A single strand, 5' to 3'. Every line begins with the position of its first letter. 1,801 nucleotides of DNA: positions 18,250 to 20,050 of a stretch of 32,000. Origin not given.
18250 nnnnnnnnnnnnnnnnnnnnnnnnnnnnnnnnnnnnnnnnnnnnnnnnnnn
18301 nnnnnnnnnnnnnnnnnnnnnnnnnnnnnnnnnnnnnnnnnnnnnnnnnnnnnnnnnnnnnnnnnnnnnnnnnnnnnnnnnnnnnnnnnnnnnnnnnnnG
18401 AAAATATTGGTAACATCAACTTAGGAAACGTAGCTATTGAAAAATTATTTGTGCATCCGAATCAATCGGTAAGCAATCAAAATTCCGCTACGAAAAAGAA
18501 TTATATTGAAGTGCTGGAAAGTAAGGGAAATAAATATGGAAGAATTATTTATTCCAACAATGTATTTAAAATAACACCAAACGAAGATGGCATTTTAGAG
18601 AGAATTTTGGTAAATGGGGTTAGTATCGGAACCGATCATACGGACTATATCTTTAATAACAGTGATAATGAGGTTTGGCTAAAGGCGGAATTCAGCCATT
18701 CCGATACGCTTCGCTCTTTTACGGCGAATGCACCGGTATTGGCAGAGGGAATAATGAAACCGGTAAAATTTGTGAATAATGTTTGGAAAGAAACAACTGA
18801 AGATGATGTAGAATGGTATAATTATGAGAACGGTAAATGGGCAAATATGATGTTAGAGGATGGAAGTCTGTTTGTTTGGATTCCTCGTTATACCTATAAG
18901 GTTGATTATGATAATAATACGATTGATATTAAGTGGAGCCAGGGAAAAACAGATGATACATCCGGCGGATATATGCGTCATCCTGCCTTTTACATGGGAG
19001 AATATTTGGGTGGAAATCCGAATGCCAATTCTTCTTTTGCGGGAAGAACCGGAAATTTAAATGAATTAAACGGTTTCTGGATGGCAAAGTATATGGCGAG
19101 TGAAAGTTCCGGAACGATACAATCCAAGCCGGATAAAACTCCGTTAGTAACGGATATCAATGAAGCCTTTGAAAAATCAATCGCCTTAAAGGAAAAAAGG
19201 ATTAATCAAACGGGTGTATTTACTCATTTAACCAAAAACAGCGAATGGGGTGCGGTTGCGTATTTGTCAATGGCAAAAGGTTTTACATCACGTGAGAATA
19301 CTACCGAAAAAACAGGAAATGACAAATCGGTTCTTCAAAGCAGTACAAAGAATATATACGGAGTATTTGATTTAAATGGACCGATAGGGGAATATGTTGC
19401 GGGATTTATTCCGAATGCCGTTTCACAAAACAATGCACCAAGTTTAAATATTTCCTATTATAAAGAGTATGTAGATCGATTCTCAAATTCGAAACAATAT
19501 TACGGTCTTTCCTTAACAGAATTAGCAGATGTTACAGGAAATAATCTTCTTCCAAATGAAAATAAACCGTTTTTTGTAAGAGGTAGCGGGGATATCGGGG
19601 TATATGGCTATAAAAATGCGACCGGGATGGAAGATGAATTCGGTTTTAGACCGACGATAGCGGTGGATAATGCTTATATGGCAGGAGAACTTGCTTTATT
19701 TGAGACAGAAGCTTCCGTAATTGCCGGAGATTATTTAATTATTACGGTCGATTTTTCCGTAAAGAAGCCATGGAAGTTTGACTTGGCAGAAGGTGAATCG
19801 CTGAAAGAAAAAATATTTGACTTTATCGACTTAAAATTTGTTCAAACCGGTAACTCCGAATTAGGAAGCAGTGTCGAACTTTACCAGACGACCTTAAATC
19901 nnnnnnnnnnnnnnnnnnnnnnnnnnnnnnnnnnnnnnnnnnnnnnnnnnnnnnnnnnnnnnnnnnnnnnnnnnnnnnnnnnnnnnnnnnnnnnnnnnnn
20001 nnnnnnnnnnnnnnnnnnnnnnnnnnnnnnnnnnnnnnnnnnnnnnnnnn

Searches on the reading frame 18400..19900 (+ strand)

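Call 59: search_protein_families(library=pfam, proteins=[window:18400-19900:+], max_evalue=5)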
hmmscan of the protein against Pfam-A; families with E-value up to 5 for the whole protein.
window:18400-19900:+ (500 aa): 1 family
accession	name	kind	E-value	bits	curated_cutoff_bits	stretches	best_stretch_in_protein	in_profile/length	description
PF01344.31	Kelch_1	-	0.48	10.4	20.1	1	132-148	24-40/46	Kelch motif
